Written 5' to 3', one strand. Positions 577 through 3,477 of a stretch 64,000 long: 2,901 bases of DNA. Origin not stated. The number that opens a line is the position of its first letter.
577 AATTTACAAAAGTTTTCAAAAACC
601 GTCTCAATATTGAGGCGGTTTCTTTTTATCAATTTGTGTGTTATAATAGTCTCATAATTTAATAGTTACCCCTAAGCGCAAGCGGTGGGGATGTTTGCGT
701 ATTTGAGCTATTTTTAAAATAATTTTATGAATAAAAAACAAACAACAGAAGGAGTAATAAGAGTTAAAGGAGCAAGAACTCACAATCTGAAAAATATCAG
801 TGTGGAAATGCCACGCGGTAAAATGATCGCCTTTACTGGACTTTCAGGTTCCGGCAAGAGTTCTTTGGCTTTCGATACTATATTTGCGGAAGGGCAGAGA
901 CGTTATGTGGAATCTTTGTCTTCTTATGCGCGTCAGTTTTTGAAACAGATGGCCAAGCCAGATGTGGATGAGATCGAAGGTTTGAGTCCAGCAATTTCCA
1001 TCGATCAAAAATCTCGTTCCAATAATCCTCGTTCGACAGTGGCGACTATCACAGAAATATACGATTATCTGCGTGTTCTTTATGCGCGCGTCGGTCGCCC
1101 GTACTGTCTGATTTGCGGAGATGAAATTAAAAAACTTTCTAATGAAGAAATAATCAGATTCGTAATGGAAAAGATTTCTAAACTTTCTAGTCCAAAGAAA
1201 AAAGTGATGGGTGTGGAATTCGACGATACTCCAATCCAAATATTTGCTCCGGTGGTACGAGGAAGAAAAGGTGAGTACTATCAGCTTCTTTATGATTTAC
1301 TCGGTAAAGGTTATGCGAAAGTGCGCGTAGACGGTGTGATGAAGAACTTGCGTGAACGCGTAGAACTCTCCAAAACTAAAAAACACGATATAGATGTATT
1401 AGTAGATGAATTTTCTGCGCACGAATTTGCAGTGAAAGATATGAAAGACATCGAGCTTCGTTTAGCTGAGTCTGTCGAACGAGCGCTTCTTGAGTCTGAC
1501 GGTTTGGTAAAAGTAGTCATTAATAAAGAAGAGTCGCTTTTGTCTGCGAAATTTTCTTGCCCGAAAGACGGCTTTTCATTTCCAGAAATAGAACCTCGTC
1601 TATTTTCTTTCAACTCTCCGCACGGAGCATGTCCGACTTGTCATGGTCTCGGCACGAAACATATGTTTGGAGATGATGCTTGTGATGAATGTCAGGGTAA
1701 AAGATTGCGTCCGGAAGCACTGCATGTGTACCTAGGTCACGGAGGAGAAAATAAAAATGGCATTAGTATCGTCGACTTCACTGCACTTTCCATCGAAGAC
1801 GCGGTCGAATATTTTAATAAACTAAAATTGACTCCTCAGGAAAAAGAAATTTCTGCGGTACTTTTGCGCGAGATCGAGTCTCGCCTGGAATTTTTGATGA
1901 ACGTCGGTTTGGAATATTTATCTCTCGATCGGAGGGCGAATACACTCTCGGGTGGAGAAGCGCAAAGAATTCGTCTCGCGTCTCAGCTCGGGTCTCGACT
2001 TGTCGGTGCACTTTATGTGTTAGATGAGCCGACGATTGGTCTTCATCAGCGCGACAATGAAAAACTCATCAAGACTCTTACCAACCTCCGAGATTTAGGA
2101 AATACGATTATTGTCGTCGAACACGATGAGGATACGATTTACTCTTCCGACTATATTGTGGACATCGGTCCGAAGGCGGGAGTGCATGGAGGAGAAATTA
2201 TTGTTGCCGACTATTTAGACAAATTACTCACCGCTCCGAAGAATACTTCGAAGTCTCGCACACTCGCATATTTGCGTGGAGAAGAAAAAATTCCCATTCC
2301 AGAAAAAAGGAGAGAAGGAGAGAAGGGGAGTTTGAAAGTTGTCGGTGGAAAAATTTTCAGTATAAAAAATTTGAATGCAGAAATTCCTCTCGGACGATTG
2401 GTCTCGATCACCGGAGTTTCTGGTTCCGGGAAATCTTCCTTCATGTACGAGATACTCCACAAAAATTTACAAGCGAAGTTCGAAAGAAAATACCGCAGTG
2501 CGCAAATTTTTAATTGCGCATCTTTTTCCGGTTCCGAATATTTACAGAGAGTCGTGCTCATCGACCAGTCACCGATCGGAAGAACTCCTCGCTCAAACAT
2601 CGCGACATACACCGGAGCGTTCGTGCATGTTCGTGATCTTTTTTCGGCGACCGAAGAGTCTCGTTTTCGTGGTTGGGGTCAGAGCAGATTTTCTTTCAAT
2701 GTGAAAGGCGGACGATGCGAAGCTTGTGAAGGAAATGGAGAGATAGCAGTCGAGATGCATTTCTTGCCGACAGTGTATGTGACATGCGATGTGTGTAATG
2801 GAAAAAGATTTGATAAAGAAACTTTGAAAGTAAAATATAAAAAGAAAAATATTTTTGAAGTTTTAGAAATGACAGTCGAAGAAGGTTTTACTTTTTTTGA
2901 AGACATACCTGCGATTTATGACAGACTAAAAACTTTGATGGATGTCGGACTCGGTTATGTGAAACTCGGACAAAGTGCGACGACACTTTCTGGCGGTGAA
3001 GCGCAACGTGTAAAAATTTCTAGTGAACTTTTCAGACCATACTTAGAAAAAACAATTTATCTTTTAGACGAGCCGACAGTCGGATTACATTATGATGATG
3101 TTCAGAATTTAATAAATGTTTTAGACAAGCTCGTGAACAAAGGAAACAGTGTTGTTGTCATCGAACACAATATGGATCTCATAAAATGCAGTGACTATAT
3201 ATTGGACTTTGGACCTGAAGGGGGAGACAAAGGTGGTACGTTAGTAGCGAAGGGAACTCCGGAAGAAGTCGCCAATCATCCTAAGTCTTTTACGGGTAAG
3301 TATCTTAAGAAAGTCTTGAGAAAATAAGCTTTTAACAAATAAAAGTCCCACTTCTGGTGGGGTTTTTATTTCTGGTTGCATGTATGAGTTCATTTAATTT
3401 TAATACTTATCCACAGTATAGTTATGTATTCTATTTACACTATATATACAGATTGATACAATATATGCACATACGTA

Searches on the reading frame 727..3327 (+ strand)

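Call 8: search_protein_families(library=pfam, proteins=[window:727-3327:+], max_evalue=0.001)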
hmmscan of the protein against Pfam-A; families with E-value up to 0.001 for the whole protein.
window:727-3327:+ (866 aa): 11 families
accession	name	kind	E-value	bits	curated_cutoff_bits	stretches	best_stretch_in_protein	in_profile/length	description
PF17760.6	UvrA_inter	-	1.4e-22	80.1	23.3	1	166-266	15-108/109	UvrA interaction domain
PF00005.33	ABC_tran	-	4.7e-22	79.5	25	1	714-784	73-136/137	ABC transporter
PF02463.25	SMC_N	-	2.6e-09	37.3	40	0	19-480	13-211/220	RecF/RecN/SMC N terminal domain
PF13304.12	AAA_21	-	1.8e-06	28.7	27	0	763-811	247-295/304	AAA domain, putative AbiEii toxin, Type IV TA system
PF13555.12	AAA_29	-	5.5e-06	26.5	27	0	26-47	17-38/61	P-loop containing region of AAA domain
PF00684.25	DnaJ_CXXCXGXG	-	6.2e-06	26.8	32.7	0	662-693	16-50/65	DnaJ central domain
PF20703.3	nSTAND1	-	8.1e-06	26.1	27.1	0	548-582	25-59/379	Novel STAND NTPase 1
PF13191.12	AAA_16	-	2.9e-05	25.1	32.6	0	556-588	24-59/167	AAA ATPase domain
PF13175.12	AAA_15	-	0.00018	21.7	32.1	0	775-811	329-365/374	AAA ATPase domain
PF03193.22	RsgA_GTPase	-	0.00054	20.3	30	0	11-48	87-123/174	RsgA GTPase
PF01583.26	APS_kinase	-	0.00058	20.4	21.1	0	30-49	1-20/152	Adenylylsulphate kinase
